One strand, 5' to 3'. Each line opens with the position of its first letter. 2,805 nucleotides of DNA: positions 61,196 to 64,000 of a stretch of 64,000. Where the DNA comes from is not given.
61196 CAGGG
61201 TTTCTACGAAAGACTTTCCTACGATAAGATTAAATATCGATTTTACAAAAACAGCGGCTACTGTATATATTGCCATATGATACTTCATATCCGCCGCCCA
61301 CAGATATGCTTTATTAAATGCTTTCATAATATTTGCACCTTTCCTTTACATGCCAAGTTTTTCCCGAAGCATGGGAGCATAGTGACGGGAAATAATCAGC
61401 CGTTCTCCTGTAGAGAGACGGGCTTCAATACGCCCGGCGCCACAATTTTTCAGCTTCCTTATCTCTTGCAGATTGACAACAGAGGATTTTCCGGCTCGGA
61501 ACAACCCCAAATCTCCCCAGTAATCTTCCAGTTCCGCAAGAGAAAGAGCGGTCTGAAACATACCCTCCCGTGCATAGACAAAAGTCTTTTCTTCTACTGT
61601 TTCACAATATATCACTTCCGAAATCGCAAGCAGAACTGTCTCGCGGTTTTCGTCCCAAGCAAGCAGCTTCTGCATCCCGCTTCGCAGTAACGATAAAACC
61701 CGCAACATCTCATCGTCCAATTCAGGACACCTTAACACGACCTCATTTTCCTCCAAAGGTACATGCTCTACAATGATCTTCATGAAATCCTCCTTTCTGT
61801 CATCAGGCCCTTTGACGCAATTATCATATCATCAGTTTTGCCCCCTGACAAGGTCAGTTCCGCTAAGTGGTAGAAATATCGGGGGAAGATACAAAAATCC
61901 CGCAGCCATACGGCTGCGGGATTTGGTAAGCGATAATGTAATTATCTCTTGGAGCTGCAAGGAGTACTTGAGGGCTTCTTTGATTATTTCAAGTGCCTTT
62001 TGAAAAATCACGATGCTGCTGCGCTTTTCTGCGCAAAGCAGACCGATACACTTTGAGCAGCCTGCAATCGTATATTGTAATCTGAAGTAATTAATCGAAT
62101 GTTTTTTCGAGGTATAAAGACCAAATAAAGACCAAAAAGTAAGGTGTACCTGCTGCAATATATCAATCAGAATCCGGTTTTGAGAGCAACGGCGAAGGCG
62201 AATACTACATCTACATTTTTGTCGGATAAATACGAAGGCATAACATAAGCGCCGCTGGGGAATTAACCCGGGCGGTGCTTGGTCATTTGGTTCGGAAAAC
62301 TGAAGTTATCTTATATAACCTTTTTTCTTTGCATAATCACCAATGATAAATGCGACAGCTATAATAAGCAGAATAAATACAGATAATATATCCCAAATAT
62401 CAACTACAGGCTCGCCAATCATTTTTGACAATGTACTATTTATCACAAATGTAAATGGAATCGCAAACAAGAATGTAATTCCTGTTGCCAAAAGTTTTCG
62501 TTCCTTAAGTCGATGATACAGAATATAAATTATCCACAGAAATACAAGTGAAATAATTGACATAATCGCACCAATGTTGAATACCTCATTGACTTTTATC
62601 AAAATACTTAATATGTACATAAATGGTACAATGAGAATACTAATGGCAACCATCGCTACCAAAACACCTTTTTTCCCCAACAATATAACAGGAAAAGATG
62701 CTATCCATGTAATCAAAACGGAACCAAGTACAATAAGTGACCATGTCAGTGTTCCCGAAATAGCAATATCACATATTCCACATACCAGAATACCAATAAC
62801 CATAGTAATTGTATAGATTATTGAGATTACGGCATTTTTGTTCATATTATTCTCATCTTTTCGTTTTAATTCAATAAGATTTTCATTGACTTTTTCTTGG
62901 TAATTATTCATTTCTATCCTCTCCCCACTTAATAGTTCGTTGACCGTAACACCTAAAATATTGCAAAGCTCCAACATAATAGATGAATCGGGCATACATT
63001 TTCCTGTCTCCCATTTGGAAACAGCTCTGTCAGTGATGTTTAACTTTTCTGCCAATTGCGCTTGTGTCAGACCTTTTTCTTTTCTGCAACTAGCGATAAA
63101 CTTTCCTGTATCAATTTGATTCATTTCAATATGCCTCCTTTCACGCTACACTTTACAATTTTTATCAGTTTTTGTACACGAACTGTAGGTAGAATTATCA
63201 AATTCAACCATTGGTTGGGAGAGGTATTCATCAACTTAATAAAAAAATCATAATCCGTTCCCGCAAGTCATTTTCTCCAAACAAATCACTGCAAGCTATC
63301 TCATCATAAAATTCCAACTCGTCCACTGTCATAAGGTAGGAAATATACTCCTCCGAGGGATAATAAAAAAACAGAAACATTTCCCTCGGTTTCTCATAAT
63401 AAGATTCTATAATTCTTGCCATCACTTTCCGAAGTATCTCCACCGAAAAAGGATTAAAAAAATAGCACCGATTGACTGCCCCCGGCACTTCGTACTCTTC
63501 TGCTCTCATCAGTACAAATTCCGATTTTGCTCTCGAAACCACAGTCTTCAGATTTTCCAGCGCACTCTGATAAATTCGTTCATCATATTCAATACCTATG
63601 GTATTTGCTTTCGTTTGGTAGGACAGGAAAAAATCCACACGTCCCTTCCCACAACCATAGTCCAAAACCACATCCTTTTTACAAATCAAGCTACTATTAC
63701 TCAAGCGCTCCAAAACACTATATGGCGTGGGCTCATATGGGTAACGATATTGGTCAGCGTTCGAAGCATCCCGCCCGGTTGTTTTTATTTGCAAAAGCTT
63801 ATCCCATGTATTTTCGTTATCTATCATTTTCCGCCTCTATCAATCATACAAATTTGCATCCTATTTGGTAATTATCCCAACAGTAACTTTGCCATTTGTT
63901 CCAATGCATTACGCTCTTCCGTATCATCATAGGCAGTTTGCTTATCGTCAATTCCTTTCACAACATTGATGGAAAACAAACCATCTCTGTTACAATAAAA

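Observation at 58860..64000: Low-GC mosaic of small gene cassettes bounded by a duplicated 31-33-nt hairpin and a 16-bp core repeat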

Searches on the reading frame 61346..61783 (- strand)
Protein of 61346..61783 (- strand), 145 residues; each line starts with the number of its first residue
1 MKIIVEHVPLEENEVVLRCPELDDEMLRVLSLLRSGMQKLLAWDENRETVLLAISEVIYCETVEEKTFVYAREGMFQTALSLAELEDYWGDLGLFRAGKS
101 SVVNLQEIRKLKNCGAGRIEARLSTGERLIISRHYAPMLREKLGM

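Call 10: search_protein_families(library=pfam, proteins=[window:61346-61783:-], max_evalue=0.01)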
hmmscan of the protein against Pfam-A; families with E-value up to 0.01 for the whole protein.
window:61346-61783:- (145 aa): 1 family
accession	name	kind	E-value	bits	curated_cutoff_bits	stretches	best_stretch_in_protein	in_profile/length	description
PF04397.21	LytTR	-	9.1e-18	64.7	22.6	1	48-143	2-97/98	LytTr DNA-binding domain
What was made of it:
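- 60877..61896 (-): LytTR regulatory unit. It comprises the conserved promoter region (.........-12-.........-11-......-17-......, 61823-61896), the LytTR regulator (61346-61783) and a roughly 4-TM 145-aa protein (60890-61327). Pfam LytTR E=9e-18 (call 10).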

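Call 11: search_protein_families(library=ncbifam, proteins=[window:61346-61783:-], max_evalue=0.01)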
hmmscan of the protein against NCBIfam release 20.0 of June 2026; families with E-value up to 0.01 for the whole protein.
window:61346-61783:- (145 aa): 1 family
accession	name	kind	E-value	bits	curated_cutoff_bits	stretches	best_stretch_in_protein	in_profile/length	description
NF008677.0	PRK11697.1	equivalog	7.7e-07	28.7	246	1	47-145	142-237/238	two-component system response regulator BtsR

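Call 12: find_encoding_contigs(protein=window:61346-61783:-, flank=10000, max_places=10)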
Protein window:61346-61783:- (145 aa): 12 contigs read that carry it; 10 places shown.
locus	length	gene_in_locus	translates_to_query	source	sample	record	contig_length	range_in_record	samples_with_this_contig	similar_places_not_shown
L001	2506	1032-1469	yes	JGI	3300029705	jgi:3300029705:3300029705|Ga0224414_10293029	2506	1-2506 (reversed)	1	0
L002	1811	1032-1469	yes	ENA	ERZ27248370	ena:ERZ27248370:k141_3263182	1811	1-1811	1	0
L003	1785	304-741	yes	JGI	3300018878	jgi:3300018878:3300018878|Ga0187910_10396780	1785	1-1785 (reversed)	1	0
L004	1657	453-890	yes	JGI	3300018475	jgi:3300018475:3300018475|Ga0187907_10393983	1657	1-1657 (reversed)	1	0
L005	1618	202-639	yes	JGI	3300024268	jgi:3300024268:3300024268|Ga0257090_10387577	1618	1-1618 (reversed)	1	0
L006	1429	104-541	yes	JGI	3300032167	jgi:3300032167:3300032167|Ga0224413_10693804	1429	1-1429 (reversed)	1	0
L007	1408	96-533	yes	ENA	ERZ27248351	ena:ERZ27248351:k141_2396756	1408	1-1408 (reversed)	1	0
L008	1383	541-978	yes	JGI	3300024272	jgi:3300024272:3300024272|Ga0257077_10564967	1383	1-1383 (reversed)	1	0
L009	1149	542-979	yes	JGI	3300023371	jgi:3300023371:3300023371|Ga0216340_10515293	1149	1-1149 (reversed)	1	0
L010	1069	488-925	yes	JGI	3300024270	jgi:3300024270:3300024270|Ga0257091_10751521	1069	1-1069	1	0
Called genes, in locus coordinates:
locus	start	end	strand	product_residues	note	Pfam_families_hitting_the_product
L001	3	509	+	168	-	?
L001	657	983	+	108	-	-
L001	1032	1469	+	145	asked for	PF04397:LytTR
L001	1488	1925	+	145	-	-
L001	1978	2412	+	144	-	-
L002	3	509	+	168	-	?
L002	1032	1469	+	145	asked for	PF04397:LytTR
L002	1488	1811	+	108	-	?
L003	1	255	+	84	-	?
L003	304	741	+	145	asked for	PF04397:LytTR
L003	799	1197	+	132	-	-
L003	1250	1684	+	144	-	-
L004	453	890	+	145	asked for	PF04397:LytTR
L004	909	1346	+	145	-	-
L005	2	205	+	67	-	?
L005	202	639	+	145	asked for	PF04397:LytTR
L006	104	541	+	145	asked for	PF04397:LytTR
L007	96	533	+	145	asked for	PF04397:LytTR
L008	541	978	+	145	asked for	PF04397:LytTR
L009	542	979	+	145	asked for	PF04397:LytTR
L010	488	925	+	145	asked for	PF04397:LytTR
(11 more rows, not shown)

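Call 46: search_protein_families(library=padloc, proteins=[window:61346-61783:-], max_evalue=0.01)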
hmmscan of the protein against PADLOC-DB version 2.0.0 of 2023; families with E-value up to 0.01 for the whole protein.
window:61346-61783:- (145 aa): 0 families

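Call 85: search_protein_families(library=phrogs, proteins=[window:61346-61783:-], max_evalue=0.001)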
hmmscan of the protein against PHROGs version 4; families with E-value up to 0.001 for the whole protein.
window:61346-61783:- (145 aa): 2 families
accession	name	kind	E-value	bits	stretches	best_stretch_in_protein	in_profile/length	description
phrog_8810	-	unknown function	1e-09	39.4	1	26-144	126-241/245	-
phrog_34833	-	unknown function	8.2e-07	30.1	1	24-145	30-150/150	-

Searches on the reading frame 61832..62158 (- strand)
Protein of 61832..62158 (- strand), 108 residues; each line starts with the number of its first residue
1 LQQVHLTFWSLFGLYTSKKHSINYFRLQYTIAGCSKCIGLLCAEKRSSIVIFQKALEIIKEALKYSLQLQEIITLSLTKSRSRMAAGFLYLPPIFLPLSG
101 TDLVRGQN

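Call 10: search_protein_families(library=pfam, proteins=[window:61832-62158:-], max_evalue=0.01)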
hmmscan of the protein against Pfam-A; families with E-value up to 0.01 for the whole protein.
window:61832-62158:- (108 aa): 0 families

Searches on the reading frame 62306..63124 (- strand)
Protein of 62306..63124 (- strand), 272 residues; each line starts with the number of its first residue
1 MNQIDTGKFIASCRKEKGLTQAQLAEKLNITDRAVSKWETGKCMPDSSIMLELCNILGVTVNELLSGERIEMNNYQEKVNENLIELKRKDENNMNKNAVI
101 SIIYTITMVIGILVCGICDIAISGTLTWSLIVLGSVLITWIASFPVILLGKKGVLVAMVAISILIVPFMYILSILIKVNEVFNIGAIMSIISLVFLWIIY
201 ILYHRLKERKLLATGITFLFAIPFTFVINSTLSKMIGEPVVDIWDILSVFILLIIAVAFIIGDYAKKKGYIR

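Call 10: search_protein_families(library=pfam, proteins=[window:62306-63124:-], max_evalue=0.01)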
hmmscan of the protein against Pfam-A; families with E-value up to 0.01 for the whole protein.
window:62306-63124:- (272 aa): 7 families
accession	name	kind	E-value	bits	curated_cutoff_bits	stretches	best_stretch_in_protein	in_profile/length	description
PF01381.28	HTH_3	-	3.9e-14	52.9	23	1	10-64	1-55/55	Helix-turn-helix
PF12844.13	HTH_19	-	1.1e-11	44.9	30.2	1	7-68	1-62/64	Helix-turn-helix domain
PF13560.12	HTH_31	-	4e-10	40.3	27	1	7-64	3-61/64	Helix-turn-helix domain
PF13443.12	HTH_26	-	9.6e-06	26.2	22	1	15-66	7-59/63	Cro/C1-type HTH DNA-binding domain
PF15731.11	MqsA_antitoxin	-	0.002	18.7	30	1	6-51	70-115/131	Antitoxin component of bacterial toxin-antitoxin system, MqsA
PF13744.12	HTH_37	-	0.0023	18.1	27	1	8-42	21-55/80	Helix-turn-helix domain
PF15943.11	YdaS_toxin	-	0.0071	16.6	30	0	21-42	11-32/65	Bacterial toxin YdaS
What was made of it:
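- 62306..63124 (-): XRE-family HTH regulator with a multi-TM C-terminal half. The allele is a recombinant with a crossover near 62618. Pfam HTH_3 (call 10).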

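Call 11: search_protein_families(library=ncbifam, proteins=[window:62306-63124:-], max_evalue=0.01)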
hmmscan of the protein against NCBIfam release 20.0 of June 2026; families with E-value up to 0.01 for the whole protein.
window:62306-63124:- (272 aa): 13 families
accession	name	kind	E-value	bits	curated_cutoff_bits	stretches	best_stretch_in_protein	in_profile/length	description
NF041951.1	phage_RstR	subfamily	4.4e-12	46.2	80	1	8-103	5-100/108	RstR family transcriptional repressor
NF052239.1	antitox_spr1629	equivalog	5.5e-09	35.6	335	1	7-98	4-92/377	spr1629 family repressor/antitoxin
NF047948.1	male_kill_WMK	equivalog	6.1e-09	35.8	300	1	6-110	6-110/300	WO male-killing family protein Wmk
TIGR03070.1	couple_hipB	subfamily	2e-08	34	71.65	1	7-59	4-56/58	type II toxin-antitoxin system Y4mF family antitoxin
TIGR03830.1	CxxCG_CxxCG_HTH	subfamily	3.3e-08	33.4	61.8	1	3-50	63-110/127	type II TA system antitoxin MqsA family protein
TIGR00270.2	TIGR00270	equivalog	2.5e-07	30.6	110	1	8-75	78-145/159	multiprotein bridging factor aMBF1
NF007408.0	PRK09943.1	equivalog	4.8e-07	29.5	211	1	3-87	5-89/185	HTH-type transcriptional regulator PuuR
NF007257.0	PRK09706.1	subfamily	7.5e-07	29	101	1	2-89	2-88/135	transcriptional repressor DicA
NF003162.0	PRK04140.1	equivalog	3.7e-05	22.9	263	1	7-81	128-193/317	transcriptional regulator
NF040522.1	VC1465_fam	subfamily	5.7e-05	23.1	70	1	12-44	3-36/111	VC1465 family Xer recombination activation factor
NF047542.1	telomere_Tap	equivalog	0.00059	18.7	600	1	14-48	26-60/695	telomere-associated protein Tap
NF046032.1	TransRegSlrRBacil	equivalog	0.00072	19.7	250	1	7-105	3-101/149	HTH-type transcriptional regulator SlrR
NF006015.0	PRK08154.1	subfamily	0.0017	17.6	204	1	7-85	32-109/314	anaerobic benzoate catabolism transcriptional regulator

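Call 46: search_protein_families(library=padloc, proteins=[window:62306-63124:-], max_evalue=0.01)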
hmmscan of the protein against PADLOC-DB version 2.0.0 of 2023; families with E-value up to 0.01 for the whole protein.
window:62306-63124:- (272 aa): 20 families
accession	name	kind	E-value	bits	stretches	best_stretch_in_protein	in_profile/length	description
PDLC02926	HTH_VI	-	2.4e-11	41.7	1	7-83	3-80/92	-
PDLC03954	RmrA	-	1.2e-10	38.9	1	10-100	15-104/380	-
PDLC03945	RmrA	-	1.7e-09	35.4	1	7-97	4-91/394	-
PDLC03951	RmrA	-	1.7e-09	35.2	1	11-66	14-69/400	-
PDLC03947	RmrA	-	2.6e-08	31.1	1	10-62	16-68/383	-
PDLC03952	RmrA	-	5.9e-08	29.9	1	10-69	27-86/395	-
PDLC03949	RmrA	-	7.4e-08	29.6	1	11-63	8-60/363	-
PDLC03944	RmrA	-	4.1e-07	27.4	1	8-105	9-106/384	-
PDLC03955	RmrA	-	1.3e-06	25.9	1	10-67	25-82/371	-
PDLC03956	RmrA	-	2e-05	21.8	1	14-65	17-69/399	-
PDLC04775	PDC-M69A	-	2.8e-05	22.6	1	7-76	9-78/113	-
PDLC03948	RmrA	-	6.3e-05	20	1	12-87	15-90/397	-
PDLC04760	PDC-M64C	-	0.00021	19.6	1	10-43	31-64/93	-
PDLC03943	RmrA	-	0.00095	16.3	1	14-94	11-84/370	-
PDLC03265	MTase_II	-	0.0018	15.8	1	7-79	169-240/333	Type II methyltransferase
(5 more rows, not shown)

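Call 85: search_protein_families(library=phrogs, proteins=[window:62306-63124:-], max_evalue=0.001)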
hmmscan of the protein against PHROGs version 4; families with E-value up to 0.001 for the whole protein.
window:62306-63124:- (272 aa): 21 families
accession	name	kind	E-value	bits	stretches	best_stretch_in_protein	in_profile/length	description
phrog_8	-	transcription regulation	9.8e-17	62.4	1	6-90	77-168/346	transcriptional regulator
phrog_3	-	transcription regulation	4.5e-15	57.3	1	2-90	85-173/430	transcriptional repressor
phrog_4836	-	transcription regulation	2.6e-13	51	1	8-87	78-154/194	CII-like regulator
phrog_4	-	transcription regulation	8.8e-13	49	1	4-71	135-198/400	transcriptional repressor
phrog_2967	-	transcription regulation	6e-12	46.6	1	9-82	14-86/225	transcriptional regulator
phrog_1373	-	transcription regulation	2.7e-11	44.7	1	10-80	68-139/166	transcriptional regulator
phrog_2439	-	transcription regulation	9.8e-10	38.8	1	7-93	9-87/367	transcriptional regulator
phrog_5823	-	transcription regulation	1.6e-09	38.4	1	5-88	6-89/404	transcriptional regulator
phrog_4739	-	unknown function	1e-07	32.7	1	10-77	72-139/167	-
phrog_2328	-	transcription regulation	1.7e-07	32.1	1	11-71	21-80/128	transcriptional repressor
phrog_7241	-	transcription regulation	2.8e-07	31.6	1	4-65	60-121/122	transcriptional regulator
phrog_7950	-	transcription regulation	1.1e-06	29.6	1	14-41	16-43/68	transcriptional repressor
phrog_2104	-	unknown function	1.7e-06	29.2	1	10-63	44-99/103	-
phrog_638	-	transcription regulation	2.5e-06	28.4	1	8-65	6-64/145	transcriptional regulator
phrog_4779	-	transcription regulation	1.7e-05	26.2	1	7-47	4-44/98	transcriptional regulator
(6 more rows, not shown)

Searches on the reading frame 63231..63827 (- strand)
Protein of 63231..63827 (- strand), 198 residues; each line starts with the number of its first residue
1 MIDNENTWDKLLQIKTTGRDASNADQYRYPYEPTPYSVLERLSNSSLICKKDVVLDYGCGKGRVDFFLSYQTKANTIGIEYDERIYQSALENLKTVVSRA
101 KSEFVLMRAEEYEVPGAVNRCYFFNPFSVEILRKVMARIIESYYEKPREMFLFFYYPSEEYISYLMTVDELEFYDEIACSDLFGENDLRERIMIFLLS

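Call 10: search_protein_families(library=pfam, proteins=[window:63231-63827:-], max_evalue=0.01)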
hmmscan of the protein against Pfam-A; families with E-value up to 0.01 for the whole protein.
window:63231-63827:- (198 aa): 3 families
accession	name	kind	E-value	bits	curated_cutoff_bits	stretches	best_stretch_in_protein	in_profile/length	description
PF13649.12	Methyltransf_25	-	2.8e-05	25.2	27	1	54-126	1-73/97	Methyltransferase domain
PF13847.12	Methyltransf_31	-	3.6e-05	23.9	27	1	50-94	3-49/145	Methyltransferase domain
PF13679.12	Methyltransf_32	-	0.00039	20.8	27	1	49-114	24-94/143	Methyltransferase domain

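Call 11: search_protein_families(library=ncbifam, proteins=[window:63231-63827:-], max_evalue=0.01)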
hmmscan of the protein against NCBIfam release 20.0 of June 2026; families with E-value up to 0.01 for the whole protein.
window:63231-63827:- (198 aa): 6 families
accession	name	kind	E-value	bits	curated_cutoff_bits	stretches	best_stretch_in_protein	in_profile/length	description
NF045667.1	MTase_DVU1556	equivalog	0.00019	21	155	1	48-101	20-74/213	DVU_1556 family methyltransferase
NF000077.1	Erm42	exception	0.00066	19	600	1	39-180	29-160/303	23S rRNA (adenine(2058)-N(6))-methyltransferase Erm(42)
TIGR04543.1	ketoArg_3Met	equivalog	0.0046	16.1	425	1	50-114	149-214/336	2-ketoarginine methyltransferase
NF043040.1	corrin_prot_MT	hypoth_equivalog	0.0052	16.3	180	1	50-112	41-102/216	corrinoid protein-associated methyltransferase CpaM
TIGR02081.1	metW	equivalog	0.006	16.1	189.5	1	46-88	9-51/194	methionine biosynthesis protein MetW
NF008992.0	PRK12335.1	equivalog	0.0093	15.1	303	0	48-113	120-177/289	SAM-dependent methyltransferase TehB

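Call 13: find_encoding_contigs(protein=window:63231-63827:-, flank=10000, max_places=10)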
Protein window:63231-63827:- (198 aa): 1 contig read that carries it; 1 place shown.
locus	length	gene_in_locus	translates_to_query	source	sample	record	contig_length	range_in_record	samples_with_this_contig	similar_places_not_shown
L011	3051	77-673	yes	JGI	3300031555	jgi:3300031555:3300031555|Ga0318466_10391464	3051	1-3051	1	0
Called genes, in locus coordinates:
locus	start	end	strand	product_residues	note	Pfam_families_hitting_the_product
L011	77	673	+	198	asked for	-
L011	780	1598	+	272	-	PF12844:HTH_19, PF13560:HTH_31, PF01381:HTH_3, PF13443:HTH_26 (weak)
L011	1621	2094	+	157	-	PF13420:Acetyltransf_4, PF00583:Acetyltransf_1, PF13673:Acetyltransf_10 (weak), PF13508:Acetyltransf_7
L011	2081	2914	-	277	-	PF00588:SpoU_methylase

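Call 46: search_protein_families(library=padloc, proteins=[window:63231-63827:-], max_evalue=0.01)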
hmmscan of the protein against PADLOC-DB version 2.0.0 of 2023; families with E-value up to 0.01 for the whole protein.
window:63231-63827:- (198 aa): 2 families
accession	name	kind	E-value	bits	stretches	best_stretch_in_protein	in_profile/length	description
PDLC04134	mad2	-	4.9e-07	26.9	1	33-136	274-383/492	mads_2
PDLC03638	MTase_III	-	0.00019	17.9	1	35-173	621-763/816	Type III methyltransferase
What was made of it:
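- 63231..63827 (-): 198-aa SAM-methyltransferase-like protein (weak, below Pfam thresholds). Calls 10, 11, 46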

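Call 83: search_protein_families(library=pfam, proteins=[L011:1621-2094:+], max_evalue=0.0001)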
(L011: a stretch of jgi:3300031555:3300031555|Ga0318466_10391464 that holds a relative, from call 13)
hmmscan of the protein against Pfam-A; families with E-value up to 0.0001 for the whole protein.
L011:1621-2094:+ (157 aa): 4 families
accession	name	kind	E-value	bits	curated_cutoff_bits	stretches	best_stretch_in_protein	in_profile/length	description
PF00583.31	Acetyltransf_1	-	6e-19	68.9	20.7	1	40-144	19-115/116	Acetyltransferase (GNAT) family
PF13508.13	Acetyltransf_7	-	4.6e-11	43.4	27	1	56-144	5-81/84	Acetyltransferase (GNAT) domain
PF13420.13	Acetyltransf_4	-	8.2e-08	32.9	24.3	1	3-144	1-133/155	Acetyltransferase (GNAT) domain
PF13673.13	Acetyltransf_10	-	3.5e-07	30.7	23.6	1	52-146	28-108/128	Acetyltransferase (GNAT) domain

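Call 85: search_protein_families(library=phrogs, proteins=[window:63231-63827:-], max_evalue=0.001)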
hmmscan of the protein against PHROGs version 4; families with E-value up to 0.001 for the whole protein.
window:63231-63827:- (198 aa): 0 families

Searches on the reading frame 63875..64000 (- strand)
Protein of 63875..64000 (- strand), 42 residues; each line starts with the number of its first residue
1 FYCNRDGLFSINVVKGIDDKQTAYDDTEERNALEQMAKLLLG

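Call 28: find_homologous_proteins(query=window:63875-64000:-, max_evalue=1)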
Query seq(42 aa) (42 aa): 28 proteins with E <= 1 among 28 candidates.
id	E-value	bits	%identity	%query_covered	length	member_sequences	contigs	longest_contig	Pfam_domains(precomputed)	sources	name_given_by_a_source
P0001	5.3e-16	74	83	100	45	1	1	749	-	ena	-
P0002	8.4e-16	73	86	100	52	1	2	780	-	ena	-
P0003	5.2e-15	71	86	100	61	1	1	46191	-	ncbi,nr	ncbi:MAG: hypothetical protein IJ324_09020, partial [Lachnospiraceae bacterium]|nr:hypothetical prot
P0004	9.5e-15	70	83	100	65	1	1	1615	-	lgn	-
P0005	1.6e-14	69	81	100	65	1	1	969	-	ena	-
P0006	1.7e-14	69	81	100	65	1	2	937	-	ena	-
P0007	2.7e-14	69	79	100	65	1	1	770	-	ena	-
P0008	3.3e-14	68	76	100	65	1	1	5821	-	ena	-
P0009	4.8e-14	68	81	100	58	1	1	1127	-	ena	-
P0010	7.8e-14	67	83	100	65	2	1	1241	-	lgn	-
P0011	9.2e-14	67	79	100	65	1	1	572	-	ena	-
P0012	9.6e-14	67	78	98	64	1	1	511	-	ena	-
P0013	1.6e-13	66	76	100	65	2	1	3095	-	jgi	-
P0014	1.8e-13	66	79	100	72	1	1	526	-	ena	-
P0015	4.6e-13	65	79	100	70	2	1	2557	-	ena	-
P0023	3.2e-11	59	71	100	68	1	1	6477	-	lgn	-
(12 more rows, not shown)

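Call 29: find_encoding_contigs(protein=P0003, flank=10000, max_places=4)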
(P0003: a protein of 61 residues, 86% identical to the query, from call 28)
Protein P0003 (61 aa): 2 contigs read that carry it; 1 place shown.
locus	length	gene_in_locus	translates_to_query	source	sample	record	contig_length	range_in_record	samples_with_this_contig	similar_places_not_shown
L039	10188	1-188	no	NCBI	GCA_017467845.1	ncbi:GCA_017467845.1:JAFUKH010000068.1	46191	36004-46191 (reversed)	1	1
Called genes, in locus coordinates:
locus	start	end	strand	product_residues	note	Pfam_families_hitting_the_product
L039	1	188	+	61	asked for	?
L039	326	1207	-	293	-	PF02311:AraC_binding (weak), PF00165:HTH_AraC, PF12833:HTH_18, PF00165:HTH_AraC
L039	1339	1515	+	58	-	PF14205:Cys_rich_KTR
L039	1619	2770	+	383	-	PF13487:HD_5, PF01966:HD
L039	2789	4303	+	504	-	PF00015:MCPsignal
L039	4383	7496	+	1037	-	PF07719:TPR_2 (faint), PF13428:TPR_14 (faint), PF27158:DjlB_C_2nd, PF13176:TPR_7 (faint), PF13432:TPR_16 (faint), PF14559:TPR_19 (faint), PF13174:TPR_6 (faint), PF13424:TPR_12 (faint), +1 more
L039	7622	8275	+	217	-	PF00072:Response_reg, PF00486:Trans_reg_C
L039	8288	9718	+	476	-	PF00672:HAMP, PF00512:HisKA, PF02518:HATPase_c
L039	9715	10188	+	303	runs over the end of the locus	-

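Call 30: find_encoding_contigs(protein=P0008, flank=10000, max_places=4)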
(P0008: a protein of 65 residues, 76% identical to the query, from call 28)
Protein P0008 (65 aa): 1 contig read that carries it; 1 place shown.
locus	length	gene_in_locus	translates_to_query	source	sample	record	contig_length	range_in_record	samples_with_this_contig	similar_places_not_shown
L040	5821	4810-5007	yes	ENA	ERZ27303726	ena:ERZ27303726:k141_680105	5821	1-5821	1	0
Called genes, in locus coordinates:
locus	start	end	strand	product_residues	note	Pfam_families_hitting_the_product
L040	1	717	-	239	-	?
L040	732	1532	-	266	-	PF00795:CN_hydrolase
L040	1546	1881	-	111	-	PF03960:ArsC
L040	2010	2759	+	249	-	PF03372:Exo_endo_phos, PF14529:Exo_endo_phos_2 (faint)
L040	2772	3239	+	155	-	PF00903:Glyoxalase, PF12681:Glyoxalase_2, PF22677:Ble-like_N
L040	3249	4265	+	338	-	PF01841:Transglut_core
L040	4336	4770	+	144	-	PF12844:HTH_19, PF13443:HTH_26 (weak), PF13560:HTH_31, PF01381:HTH_3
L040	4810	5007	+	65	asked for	-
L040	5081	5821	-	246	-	?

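Call 31: find_encoding_contigs(protein=P0023, flank=10000, max_places=4)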
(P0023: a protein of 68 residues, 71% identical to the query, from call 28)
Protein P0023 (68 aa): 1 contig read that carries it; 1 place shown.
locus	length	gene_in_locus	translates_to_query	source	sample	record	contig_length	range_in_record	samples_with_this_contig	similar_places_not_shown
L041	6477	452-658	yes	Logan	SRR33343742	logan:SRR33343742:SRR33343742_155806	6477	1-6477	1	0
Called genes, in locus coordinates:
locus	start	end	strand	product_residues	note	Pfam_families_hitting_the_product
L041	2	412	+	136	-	?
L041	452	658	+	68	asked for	-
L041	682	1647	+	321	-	PF16138:DUF4846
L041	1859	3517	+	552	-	PF00916:Sulfate_transp, PF01740:STAS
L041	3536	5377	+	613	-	PF10110:GPDPase_memb, PF03009:GDPD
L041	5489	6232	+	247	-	PF01553:Acyltransferase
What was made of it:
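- Tried and rejected: I tried through the 65-aa gene at the window edge, but its homologues lie in unrelated contexts (calls 28-31).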

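Call 85: search_protein_families(library=phrogs, proteins=[P0008], max_evalue=0.001)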
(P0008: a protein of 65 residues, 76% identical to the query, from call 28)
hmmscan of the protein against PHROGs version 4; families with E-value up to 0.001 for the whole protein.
P0008 (65 aa): 0 families
